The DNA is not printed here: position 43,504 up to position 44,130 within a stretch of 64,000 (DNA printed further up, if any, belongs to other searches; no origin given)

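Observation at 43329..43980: Toxin-less heteropair of Xre/MbcA/ParS C-terminal-like proteins (pair A), directly upstream of an orphan cytochrome b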

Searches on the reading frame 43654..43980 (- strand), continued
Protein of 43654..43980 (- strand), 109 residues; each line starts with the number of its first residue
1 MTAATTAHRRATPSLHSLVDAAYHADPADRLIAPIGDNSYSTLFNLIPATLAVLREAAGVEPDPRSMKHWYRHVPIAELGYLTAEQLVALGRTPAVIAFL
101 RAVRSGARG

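Call 104: get_annotated_region(hit=H5, flank=1200)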
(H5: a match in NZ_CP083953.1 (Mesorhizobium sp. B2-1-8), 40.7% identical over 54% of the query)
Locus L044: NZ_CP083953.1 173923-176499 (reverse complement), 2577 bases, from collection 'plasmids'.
description: Mesorhizobium sp. B2-1-8 plasmid pB2-1-8, complete sequence
organism: Mesorhizobium sp. B2-1-8 (NCBI taxid 2589967)
taxonomy: Bacteria; Pseudomonadota; Alphaproteobacteria; Hyphomicrobiales; Phyllobacteriaceae; Mesorhizobium; Mesorhizobium sp. B2-1-8
host: -; source: cell culture,soil; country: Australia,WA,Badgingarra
typing (MOB-suite, as given by PLSDB): non-mobilizable; mating-pair formation MPF_T
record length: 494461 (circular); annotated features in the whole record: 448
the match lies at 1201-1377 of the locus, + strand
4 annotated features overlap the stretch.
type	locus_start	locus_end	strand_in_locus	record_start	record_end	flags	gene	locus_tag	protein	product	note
CDS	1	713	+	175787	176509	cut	-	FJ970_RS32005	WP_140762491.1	toll/interleukin-1 receptor domain-containing protein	GO:0007165 - signal transduction [Evidence IEA]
CDS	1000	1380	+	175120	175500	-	-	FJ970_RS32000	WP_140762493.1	DUF2384 domain-containing protein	-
CDS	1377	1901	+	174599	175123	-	-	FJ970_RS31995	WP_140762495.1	RES family NAD+ phosphorylase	-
CDS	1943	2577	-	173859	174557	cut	-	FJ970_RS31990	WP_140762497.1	SMC-Scp complex subunit ScpB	-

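Call 105: get_annotated_region(hit=H6, flank=1200)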
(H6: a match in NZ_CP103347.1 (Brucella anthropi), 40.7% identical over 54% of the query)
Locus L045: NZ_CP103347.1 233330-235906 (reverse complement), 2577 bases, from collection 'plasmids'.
description: Brucella anthropi strain CGMCC 1.17299 plasmid p1, complete sequence
organism: Brucella anthropi (NCBI taxid 529)
taxonomy: Bacteria; Pseudomonadota; Alphaproteobacteria; Hyphomicrobiales; Brucellaceae; Brucella; Brucella anthropi
host: -; source: -; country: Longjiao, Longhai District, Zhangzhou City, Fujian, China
typing (MOB-suite, as given by PLSDB): non-mobilizable; mating-pair formation MPF_T
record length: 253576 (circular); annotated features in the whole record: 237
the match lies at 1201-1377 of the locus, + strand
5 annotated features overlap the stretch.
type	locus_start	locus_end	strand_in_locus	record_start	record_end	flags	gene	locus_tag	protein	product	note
CDS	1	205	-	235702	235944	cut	-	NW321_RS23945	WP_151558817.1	WGR domain-containing protein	-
CDS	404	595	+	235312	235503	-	-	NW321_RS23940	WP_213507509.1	hypothetical protein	-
CDS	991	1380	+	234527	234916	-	-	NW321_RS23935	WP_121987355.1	hypothetical protein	-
CDS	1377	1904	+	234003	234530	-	-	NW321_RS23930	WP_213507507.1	RES family NAD+ phosphorylase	-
CDS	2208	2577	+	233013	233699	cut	-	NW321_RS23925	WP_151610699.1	IS6 family transposase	-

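Call 106: get_annotated_region(hit=H8, flank=1200)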
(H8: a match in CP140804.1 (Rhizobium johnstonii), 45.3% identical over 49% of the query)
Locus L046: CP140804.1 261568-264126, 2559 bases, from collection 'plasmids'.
description: Rhizobium johnstonii strain TP60 plasmid pRlX3, complete sequence
organism: Rhizobium johnstonii (NCBI taxid 3019933)
taxonomy: Bacteria; Pseudomonadota; Alphaproteobacteria; Hyphomicrobiales; Rhizobiaceae; Rhizobium; Rhizobium johnstonii
host: -; source: Trifolium pratense,whole organism; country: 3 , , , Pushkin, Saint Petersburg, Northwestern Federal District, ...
typing (MOB-suite, as given by PLSDB): conjugative; replicon rep_cluster_287; relaxase MOBQ; mating-pair formation MPF_T
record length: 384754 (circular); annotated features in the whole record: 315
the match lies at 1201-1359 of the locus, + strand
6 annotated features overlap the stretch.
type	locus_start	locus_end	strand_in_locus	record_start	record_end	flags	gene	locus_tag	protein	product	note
CDS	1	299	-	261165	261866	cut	-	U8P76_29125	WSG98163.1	DUF3883 domain-containing protein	-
CDS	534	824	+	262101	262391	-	-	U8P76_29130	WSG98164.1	hypothetical protein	-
CDS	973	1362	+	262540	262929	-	-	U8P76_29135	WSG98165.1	hypothetical protein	-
CDS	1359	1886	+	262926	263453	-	-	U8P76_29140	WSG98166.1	RES family NAD+ phosphorylase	-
CDS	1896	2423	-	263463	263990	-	-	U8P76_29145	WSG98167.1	nuclear transport factor 2 family protein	-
CDS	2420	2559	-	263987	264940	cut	-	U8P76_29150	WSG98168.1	NmrA/HSCARG family protein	-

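Call 107: get_annotated_region(hit=H11, flank=1200)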
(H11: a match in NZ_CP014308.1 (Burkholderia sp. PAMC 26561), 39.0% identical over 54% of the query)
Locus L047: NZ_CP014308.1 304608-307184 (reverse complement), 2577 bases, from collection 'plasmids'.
description: Burkholderia sp. PAMC 26561 plasmid unnamed1, complete sequence
organism: Burkholderia sp. PAMC 26561 (NCBI taxid 1795043)
taxonomy: Bacteria; Pseudomonadota; Betaproteobacteria; Burkholderiales; Burkholderiaceae; Burkholderia; Burkholderia sp. PAMC 26561
host: -; source: single cell,lichen; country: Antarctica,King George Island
typing (MOB-suite, as given by PLSDB): non-mobilizable
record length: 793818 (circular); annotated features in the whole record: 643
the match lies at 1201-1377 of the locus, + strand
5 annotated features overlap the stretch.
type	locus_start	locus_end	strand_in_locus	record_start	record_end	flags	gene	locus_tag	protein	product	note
CDS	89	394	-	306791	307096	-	flgM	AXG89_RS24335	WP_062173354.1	flagellar biosynthesis anti-sigma factor FlgM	GO:0045892 - negative regulation of DNA-templated transcription [Evidence IEA]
CDS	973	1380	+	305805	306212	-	-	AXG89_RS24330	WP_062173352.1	hypothetical protein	-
CDS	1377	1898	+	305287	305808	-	-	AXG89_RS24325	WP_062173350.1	RES family NAD+ phosphorylase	-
CDS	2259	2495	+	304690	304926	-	-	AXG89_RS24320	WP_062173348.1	type II toxin-antitoxin system ParD family antitoxin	GO:0051983 - regulation of chromosome segregation [Evidence IEA]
CDS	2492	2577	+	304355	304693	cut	-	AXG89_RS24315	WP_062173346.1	type II toxin-antitoxin system RelE/ParE family toxin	GO:0030541 - plasmid partitioning [Evidence IEA]; GO:0051290 - protein heterotetramerization [Evidence IEA]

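Call 108: get_annotated_region(hit=H13, flank=1200)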
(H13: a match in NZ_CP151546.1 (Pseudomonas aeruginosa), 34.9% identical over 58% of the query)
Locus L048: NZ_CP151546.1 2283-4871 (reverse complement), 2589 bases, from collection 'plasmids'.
description: Pseudomonas aeruginosa strain HN232 plasmid pHN232-3, complete sequence
organism: Pseudomonas aeruginosa (NCBI taxid 287)
taxonomy: Bacteria; Pseudomonadota; Gammaproteobacteria; Pseudomonadales; Pseudomonadaceae; Pseudomonas; Pseudomonas aeruginosa
host: -; source: Homo sapiens,urine; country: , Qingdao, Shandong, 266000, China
typing (MOB-suite, as given by PLSDB): non-mobilizable
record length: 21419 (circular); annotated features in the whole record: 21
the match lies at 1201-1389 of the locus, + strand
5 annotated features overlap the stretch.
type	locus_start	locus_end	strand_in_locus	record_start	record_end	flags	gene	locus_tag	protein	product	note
CDS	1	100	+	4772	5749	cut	-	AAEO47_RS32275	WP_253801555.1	IS30-like element IS1394 family transposase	GO:0006313 - DNA transposition [Evidence IEA]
CDS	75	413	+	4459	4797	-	-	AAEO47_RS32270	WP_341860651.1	hypothetical protein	-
CDS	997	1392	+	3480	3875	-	-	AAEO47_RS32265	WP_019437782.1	hypothetical protein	-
CDS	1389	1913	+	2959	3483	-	-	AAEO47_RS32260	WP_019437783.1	RES family NAD+ phosphorylase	-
CDS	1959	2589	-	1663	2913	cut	-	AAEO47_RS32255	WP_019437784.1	TerD family protein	-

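Call 117: search_dna_similar(query=window:43654-43980:-, collection=phages, mode=protein, max_evalue=0.01, max_rows=10)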
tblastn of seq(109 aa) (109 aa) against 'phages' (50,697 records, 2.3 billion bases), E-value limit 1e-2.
No match.

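Call 122: search_protein_families(library=pfam, proteins=[L009:9353-9790:-, L012:9312-9779:-], max_evalue=0.0001)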
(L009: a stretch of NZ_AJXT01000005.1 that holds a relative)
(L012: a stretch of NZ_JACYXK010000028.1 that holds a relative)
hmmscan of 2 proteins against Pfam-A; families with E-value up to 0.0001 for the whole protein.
L009:9353-9790:- (145 aa): 1 family
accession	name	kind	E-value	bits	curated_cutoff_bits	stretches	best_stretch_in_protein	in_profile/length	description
PF02627.25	CMD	-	6.8e-22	77.7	23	1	12-93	1-83/84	Carboxymuconolactone decarboxylase family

L012:9312-9779:- (155 aa): 1 family
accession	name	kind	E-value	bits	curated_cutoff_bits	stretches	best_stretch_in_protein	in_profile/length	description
PF02627.25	CMD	-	1.2e-22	80.1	23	1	22-104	1-84/84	Carboxymuconolactone decarboxylase family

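Call 127: find_related_loci(query=A6, collection=metagenome_contigs, flank=4000)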
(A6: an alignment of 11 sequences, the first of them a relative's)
Query A6 (98 aa) in metagenome_contigs; peptide patterns used: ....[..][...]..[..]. (x = any residue, [..] = any of these).
195 stretches matched a pattern; 8 encode a relative of the query (tblastn E <= 1e-3); 8 distinct loci.
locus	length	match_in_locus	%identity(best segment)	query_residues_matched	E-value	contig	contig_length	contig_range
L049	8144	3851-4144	93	1-98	1e-59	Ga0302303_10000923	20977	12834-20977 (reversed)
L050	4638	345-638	91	1-98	3e-58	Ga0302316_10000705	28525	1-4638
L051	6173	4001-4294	91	1-98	3e-58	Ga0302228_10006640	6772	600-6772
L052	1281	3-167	100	44-98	7e-35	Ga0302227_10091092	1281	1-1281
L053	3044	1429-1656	50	23-98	4e-20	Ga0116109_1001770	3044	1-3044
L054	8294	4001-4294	44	15-97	3e-19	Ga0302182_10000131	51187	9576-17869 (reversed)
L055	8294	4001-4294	44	15-97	3e-19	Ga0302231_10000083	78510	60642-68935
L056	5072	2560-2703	46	50-97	8e-10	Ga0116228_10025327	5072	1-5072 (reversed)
